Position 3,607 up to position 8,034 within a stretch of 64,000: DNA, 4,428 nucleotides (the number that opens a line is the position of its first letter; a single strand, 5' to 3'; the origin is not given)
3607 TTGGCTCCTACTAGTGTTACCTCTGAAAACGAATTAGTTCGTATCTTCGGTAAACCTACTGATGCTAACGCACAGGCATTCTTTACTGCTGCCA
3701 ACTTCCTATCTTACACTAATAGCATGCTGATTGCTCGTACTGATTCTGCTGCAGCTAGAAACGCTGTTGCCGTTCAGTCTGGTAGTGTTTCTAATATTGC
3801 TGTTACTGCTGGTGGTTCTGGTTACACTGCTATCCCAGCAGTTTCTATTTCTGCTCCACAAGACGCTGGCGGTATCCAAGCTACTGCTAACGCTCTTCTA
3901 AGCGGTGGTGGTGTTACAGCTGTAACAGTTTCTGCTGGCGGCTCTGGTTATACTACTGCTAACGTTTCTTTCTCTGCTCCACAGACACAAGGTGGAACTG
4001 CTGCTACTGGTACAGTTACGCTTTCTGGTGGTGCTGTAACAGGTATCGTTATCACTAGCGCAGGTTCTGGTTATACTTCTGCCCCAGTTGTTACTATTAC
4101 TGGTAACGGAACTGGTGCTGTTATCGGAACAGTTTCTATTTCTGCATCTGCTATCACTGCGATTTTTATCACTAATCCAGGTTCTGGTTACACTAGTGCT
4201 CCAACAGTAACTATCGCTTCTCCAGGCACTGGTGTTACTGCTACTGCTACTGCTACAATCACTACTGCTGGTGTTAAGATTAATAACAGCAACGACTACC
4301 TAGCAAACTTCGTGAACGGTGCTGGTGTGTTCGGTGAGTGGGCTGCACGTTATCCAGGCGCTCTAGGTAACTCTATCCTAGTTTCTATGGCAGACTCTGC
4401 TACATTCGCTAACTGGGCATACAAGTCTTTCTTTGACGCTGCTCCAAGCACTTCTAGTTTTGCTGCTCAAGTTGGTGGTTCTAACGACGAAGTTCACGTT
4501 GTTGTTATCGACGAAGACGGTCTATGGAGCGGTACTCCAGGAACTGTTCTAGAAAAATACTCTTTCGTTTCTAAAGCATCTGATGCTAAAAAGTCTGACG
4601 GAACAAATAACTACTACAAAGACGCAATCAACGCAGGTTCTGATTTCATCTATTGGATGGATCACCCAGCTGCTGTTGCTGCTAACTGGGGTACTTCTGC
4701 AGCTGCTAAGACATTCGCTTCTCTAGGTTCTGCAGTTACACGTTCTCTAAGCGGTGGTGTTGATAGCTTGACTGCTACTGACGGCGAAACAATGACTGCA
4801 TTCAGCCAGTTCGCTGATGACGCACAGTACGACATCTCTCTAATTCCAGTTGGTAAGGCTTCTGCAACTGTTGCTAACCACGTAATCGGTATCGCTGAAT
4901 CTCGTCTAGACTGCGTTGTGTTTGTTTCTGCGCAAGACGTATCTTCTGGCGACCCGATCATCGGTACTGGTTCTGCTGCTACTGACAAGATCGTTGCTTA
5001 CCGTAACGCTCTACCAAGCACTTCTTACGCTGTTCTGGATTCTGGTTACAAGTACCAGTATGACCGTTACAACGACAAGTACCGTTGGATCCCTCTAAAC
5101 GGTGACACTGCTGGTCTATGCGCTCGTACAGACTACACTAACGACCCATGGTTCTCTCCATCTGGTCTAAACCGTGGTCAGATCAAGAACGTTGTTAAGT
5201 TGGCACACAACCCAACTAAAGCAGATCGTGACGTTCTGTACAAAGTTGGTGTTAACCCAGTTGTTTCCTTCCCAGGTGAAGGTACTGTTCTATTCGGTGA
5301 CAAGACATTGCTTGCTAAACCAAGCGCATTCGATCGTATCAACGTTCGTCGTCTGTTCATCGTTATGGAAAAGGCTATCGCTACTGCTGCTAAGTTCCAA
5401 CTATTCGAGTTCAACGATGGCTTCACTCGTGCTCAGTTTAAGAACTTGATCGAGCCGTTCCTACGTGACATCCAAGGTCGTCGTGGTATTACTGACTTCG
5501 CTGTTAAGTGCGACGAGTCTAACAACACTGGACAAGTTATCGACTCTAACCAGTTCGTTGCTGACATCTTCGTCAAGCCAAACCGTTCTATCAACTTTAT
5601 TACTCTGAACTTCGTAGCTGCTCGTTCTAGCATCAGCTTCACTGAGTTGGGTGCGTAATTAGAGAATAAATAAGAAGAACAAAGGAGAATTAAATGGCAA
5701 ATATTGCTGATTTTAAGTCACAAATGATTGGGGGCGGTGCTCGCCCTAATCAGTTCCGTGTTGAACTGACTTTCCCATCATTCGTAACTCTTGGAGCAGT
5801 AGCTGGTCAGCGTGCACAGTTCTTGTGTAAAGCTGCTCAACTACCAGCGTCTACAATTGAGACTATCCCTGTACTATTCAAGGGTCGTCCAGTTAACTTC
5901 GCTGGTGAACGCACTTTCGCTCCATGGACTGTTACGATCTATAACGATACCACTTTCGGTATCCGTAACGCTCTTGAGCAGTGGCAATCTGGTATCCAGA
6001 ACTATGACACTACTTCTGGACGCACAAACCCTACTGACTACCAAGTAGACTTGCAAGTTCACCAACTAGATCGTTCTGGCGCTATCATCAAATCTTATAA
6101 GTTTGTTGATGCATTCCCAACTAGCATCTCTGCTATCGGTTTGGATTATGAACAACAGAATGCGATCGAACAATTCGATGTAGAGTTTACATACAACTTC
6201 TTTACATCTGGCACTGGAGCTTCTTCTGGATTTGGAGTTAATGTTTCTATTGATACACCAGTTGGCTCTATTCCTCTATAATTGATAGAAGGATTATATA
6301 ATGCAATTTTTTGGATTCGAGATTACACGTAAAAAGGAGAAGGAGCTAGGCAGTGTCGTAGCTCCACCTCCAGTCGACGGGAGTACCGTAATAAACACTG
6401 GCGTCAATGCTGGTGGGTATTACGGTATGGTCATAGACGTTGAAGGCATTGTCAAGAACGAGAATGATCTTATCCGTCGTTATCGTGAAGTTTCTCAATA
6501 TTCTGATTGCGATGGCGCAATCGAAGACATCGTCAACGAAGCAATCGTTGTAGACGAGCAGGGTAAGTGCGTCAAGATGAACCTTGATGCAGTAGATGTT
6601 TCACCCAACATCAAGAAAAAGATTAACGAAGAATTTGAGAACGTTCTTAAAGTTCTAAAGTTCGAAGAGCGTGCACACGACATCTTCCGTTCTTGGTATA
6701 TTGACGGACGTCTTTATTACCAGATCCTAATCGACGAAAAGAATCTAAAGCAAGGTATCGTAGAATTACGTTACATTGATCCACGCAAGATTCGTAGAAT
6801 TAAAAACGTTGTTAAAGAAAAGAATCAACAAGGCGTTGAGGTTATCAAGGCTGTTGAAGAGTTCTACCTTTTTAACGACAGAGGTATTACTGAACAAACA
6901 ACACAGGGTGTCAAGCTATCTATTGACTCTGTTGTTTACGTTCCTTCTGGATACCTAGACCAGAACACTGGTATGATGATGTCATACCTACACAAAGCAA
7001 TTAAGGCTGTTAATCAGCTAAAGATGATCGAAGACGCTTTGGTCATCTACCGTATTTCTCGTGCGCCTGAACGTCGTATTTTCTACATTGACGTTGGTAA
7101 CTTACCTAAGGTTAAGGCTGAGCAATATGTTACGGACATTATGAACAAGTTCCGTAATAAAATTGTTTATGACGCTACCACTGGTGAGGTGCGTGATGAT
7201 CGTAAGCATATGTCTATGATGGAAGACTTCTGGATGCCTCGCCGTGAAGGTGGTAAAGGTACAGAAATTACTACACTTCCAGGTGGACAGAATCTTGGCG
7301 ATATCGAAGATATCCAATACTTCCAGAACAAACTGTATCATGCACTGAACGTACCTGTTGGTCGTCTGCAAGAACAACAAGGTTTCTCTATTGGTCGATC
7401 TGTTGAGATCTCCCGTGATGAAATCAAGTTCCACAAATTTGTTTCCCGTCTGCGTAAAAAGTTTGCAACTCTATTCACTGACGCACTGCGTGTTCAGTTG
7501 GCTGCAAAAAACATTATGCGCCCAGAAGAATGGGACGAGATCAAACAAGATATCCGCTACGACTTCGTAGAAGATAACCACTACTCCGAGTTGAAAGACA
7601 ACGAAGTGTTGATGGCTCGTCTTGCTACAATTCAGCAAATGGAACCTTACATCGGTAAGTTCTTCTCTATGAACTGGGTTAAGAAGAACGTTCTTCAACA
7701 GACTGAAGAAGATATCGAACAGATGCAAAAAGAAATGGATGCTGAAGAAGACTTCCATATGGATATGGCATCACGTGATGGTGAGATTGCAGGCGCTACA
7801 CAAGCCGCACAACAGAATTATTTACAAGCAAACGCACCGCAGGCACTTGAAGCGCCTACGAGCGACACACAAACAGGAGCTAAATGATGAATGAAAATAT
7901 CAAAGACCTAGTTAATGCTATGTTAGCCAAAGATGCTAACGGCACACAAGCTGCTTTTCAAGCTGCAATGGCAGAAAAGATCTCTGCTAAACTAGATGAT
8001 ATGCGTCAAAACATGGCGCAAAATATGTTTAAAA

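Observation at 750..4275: The same 40-aa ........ repeat module is inserted in both the tail sheath and the upstream gp14-like neck protein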

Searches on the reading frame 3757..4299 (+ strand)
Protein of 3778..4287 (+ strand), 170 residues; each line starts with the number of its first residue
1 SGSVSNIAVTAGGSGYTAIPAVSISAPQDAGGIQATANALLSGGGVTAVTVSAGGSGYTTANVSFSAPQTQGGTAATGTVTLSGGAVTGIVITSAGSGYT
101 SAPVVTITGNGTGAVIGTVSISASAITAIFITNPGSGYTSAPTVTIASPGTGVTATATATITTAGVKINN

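Call 11: search_protein_families(library=pfam, proteins=[window:3778-4287:+], max_evalue=10)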
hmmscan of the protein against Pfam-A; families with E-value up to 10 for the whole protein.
seq(170 aa): 1 family
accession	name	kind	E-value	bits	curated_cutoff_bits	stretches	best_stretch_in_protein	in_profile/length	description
PF17957.7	Big_7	-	0.36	11.9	24.1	2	20-80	1-68/70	Bacterial Ig domain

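Call 12: search_protein_families(library=ncbifam, proteins=[window:3778-4287:+], max_evalue=10)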
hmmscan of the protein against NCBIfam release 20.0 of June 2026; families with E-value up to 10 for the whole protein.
seq(170 aa): 1 family
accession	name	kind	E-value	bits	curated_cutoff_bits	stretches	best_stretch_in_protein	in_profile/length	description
NF009139.0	PRK12492.1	equivalog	1.7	7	1018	1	68-135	337-404/562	long-chain-fatty-acid--CoA ligase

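Call 13: search_solved_structures(query=window:3778-4287:+, max_evalue=10, show_alignments=3)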
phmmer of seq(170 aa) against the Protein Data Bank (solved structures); distinct sequences matched with E-value up to 10: 1.
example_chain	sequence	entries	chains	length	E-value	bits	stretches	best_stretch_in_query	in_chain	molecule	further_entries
2o2s_A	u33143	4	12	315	0.43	13.9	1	11-68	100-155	Enoyl-acyl carrier reductase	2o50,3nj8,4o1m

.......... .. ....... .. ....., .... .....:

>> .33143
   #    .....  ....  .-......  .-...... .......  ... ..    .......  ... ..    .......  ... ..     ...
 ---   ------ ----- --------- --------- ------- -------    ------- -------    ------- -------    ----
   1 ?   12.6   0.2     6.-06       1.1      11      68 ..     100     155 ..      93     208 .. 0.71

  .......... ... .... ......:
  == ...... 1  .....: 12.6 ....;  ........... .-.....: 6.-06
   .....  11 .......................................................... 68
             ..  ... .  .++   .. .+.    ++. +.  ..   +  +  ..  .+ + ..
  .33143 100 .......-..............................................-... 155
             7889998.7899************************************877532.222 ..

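Call 16: search_dna_similar(query=window:3778-4287:+, collection=phages, mode=protein, max_rows=60, max_evalue=0.001)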
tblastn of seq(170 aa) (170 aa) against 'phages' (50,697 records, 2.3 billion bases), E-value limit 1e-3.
Records with a match: 6; places in all: 6; records where one place covers at least 80% of the query: 1.
Best place of each record, by identity: 60-80% 2; <60% 4.
By first word of the organism name: Synechococcus 4; Bacteriophage 2.
By host as written in the record: - 4; Synechococcus sp. WH7803 2.
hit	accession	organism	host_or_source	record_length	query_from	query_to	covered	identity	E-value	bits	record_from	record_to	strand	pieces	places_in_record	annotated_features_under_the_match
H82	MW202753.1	Bacteriophage sp.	Manatee Spring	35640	2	146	85%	40.5%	9e-4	44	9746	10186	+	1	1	baseplate wedge initiator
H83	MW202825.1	Bacteriophage sp.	Manatee Spring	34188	2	111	65%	38.2%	5e-5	48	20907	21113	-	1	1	hypothetical protein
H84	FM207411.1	Synechococcus phage S-RSM4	-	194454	3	41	23%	61.5%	2e-4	47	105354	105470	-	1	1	tailfiber like protein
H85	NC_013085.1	Synechococcus phage S-RSM4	-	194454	3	41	23%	61.5%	2e-4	47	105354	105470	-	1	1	tail fiber protein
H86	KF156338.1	Synechococcus phage ACG-2014h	Synechococcus sp. WH7803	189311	3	41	23%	53.8%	1e-3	44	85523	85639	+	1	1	neck protein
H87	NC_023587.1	Synechococcus phage ACG-2014h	Synechococcus sp. WH7803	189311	3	41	23%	53.8%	1e-3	44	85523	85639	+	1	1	tail fiber protein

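Call 38: predict_structure(alignment_id=A3)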
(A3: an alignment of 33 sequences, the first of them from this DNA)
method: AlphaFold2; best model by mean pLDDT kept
length: 181 residues; sequences in the alignment: 33
mean_pLDDT: 91.6   pTM: 0.77
mean pLDDT of the five models: 91.6, 91.4, 90.4, 90.0, 89.8
residues with pLDDT >= 90: 155; 70-90: 10; 50-70: 11; < 50: 5
segments of 3 or more residues with pLDDT < 50: none
pLDDT, mean of each block of 10 residues (from residue 1): 69 97 95 93 96 96 96 94 97 97 95 96 96 96 95 95 96 55 43
secondary structure, 60 per line:
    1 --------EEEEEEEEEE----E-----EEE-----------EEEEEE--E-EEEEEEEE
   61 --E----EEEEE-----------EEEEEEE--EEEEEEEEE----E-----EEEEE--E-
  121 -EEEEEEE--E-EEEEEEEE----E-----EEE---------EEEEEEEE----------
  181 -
elements in order: E9-18 E29-31 E43-48 E53-60 E68-72 E84-90 E93-101 E112-116 E122-128 E133-140 E151-153 E163-170

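Call 78: fold_search(model_id=the predicted structure, library=viral)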
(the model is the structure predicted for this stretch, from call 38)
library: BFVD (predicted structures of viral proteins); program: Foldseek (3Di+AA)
matches with E <= 10: 462; with E <= 0.001: 33
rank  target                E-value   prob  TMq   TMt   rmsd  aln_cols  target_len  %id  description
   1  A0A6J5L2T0            4.2e-11  1.00  0.49  0.14   8.0       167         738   41  Bacteriophage P22, Gp10, DNA-stabilising [uncultured Caudovirales phage]
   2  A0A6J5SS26            1.1e-09  1.00  0.50  0.18   7.9       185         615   32  Uncharacterized protein [uncultured Caudovirales phage]
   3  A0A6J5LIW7            1.5e-09  1.00  0.49  0.14   6.9       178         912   37  Uncharacterized protein (Fragment) [uncultured Caudovirales phage]
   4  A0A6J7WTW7            2.2e-09  1.00  0.48  0.11   6.9       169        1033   39  Uncharacterized protein [uncultured Caudovirales phage]
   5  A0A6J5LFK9            6.1e-09  1.00  0.46  0.12  10.7       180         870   39  Uncharacterized protein (Fragment) [uncultured Caudovirales phage]
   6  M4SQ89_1              3.3e-08  1.00  0.61  0.09   3.4       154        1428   35  (no name in the UniProt tables at hand)
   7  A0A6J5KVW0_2          3.8e-08  1.00  0.47  0.12   6.7       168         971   32  Uncharacterized protein [uncultured Caudovirales phage]
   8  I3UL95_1              7.2e-08  1.00  0.61  0.10   3.4       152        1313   40  (no name in the UniProt tables at hand)
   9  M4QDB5                9.3e-08  1.00  0.46  0.10   7.7       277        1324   22  DUF1565 domain-containing protein [Prochlorococcus phage MED4-213]
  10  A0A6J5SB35            3.4e-06  1.00  0.41  0.14  10.9       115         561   36  Bacteriophage P22, Gp10, DNA-stabilising [uncultured Caudovirales phage]
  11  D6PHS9                1.0e-05  1.00  0.41  0.22  15.3       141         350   33  (no name in the UniProt tables at hand)
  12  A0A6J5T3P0            1.4e-05  1.00  0.43  0.27   7.5       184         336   21  Uncharacterized protein [uncultured Caudovirales phage]
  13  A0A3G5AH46            4.4e-05  1.00  0.24  0.05  19.8       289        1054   21  Uncharacterized protein [Sylvanvirus sp.]
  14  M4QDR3                5.2e-05  1.00  0.31  0.05  22.8       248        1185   24  Uncharacterized protein (Fragment) [Cyanophage P-RSM1]
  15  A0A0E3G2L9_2          7.3e-05  1.00  0.39  0.07  11.7       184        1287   20  Uncharacterized protein [Synechococcus phage ACG-2014f]
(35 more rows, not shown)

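Call 85: fold_search(model_id=the predicted structure, library=pdb)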
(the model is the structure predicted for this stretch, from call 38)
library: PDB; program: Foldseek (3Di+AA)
matches with E <= 10: 106; with E <= 0.001: 0
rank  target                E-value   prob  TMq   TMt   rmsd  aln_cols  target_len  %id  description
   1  3wnp_A                1.3e+00  0.02  0.09  0.04  21.6       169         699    9  D308A, F268V, D469Y, A513V, and Y515S quintuple mutant of Bacillus circulans T-3040 cycloisomaltooligosaccharide gluca (released 2014-02-05)
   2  8k35_A                2.4e+00  0.01  0.14  0.04  24.4       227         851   12  Structure of the bacteriophage lambda tail tip complex (released 2023-11-15)
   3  2eal_A                2.5e+00  0.01  0.12  0.12  19.2       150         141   13  Crystal structure of human galectin-9 N-terminal CRD in complex with Forssman pentasaccharide (released 2007-09-25)
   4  8j67_A                2.5e+00  0.01  0.11  0.11  21.4       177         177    8  Crystal structure of Toxoplasma gondii M2AP (released 2023-08-30)
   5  2rtt_MODEL_1_A        2.7e+00  0.09  0.20  0.30  17.6       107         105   15  Solution structure of the chitin-binding domain of Chi18aC from Streptomyces coelicolor (released 2014-08-27)
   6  7xyc_A                2.8e+00  0.01  0.10  0.05  19.0       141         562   11  CryoEM structure of Klebsiella phage Kp7 type II tail fiber gp52 in vitro (released 2023-06-07)
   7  2z5w                  2.8e+00  0.01  0.11  0.13  22.3       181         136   13  tBclA, a recombinant spore surface protein from Bacillus anthracis (released 2008-04-22)
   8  1wck                  2.9e+00  0.01  0.11  0.13  22.6       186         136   13  Crystal structure of the C-terminal domain of BclA, the major antigen of the exosporium of the Bacillus anthracis spore. (released 2005-10-25)
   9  1gmm                  3.2e+00  0.02  0.15  0.20  18.9       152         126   14  Carbohydrate binding module CBM6 from xylanase U Clostridium thermocellum (released 2001-11-28)
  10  7cz6                  3.2e+00  0.02  0.12  0.15  21.7       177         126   13  Protrusion structure of Omono River virus (released 2021-03-03)
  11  6brb_A                3.2e+00  0.01  0.12  0.14  18.5       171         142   12  Novel non-antibody protein scaffold targeting CD40L (released 2018-12-05)
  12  6ncx_A                3.2e+00  0.01  0.10  0.04  20.1       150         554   10  Crystal structure of GH2 beta-galacturonidase from Eisenbergiella tayi bound to galacturonate (released 2019-02-20)
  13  8iqe_C                3.6e+00  0.01  0.12  0.06  17.9       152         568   14  Crystal structure of tetrameric K2-2 TSP (released 2024-02-21)
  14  7vrn_A                3.6e+00  0.01  0.10  0.06  25.5       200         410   12  Structure of infectious bursal disease virus Gt strain (released 2022-03-30)
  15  4jdn_C                3.8e+00  0.01  0.13  0.16  20.9       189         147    8  Secreted Chlamydial Protein PGP3, C-terminal Domain (released 2013-06-05)
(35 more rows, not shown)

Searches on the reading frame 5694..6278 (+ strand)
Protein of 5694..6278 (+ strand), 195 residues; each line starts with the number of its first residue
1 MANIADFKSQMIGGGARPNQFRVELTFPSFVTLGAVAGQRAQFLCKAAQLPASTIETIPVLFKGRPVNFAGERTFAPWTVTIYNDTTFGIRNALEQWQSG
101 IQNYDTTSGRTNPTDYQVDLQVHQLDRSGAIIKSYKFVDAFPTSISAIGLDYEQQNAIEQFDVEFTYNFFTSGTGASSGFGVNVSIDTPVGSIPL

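Call 3: search_protein_families(library=pfam, proteins=[window:5694-6278:+], max_evalue=0.01)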
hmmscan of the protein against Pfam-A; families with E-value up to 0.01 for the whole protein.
window:5694-6278:+ (195 aa): 2 families
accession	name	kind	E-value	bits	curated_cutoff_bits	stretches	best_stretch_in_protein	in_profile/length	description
PF06841.18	Phage_T4_gp19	-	8.2e-08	32.6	28.2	1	67-167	42-130/134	T4-like virus tail tube protein gp19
PF23849.1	Phage_TTP_2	-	0.001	19.6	27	1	34-115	17-101/177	Phage tail tube protein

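Call 4: search_protein_families(library=phrogs, proteins=[window:5694-6278:+], max_evalue=0.001)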
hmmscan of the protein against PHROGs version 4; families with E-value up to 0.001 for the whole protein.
window:5694-6278:+ (195 aa): 4 families
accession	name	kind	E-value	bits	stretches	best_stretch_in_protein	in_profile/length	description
phrog_45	-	tail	2.7e-61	208.7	1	1-180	75-262/350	tail tube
phrog_3629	-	tail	2.9e-17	63.8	1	40-191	75-223/313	tail tube protein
phrog_4542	-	tail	4.9e-15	56.5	1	19-185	29-193/214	tail tube protein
phrog_1842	-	tail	5.4e-05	24.1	1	41-178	60-193/204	tail tube protein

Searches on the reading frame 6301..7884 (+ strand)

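Call 3: search_protein_families(library=pfam, proteins=[window:6301-7884:+], max_evalue=0.01)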
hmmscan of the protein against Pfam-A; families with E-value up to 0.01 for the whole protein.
window:6301-7884:+ (528 aa): 1 family
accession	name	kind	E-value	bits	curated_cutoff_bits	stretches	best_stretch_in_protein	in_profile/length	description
PF07230.16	Portal_T4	-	3.8e-177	589.8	22.9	1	55-482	2-433/433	Bacteriophage T4-like portal protein (Gp20)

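Call 4: search_protein_families(library=phrogs, proteins=[window:6301-7884:+], max_evalue=0.001)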
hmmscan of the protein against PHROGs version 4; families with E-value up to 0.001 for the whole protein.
window:6301-7884:+ (528 aa): 2 families
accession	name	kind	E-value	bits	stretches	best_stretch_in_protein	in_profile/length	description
phrog_213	-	head and packaging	8.1e-201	669.2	1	1-495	3-510/528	portal protein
phrog_23805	-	unknown function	0.00033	22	0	256-287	16-47/72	-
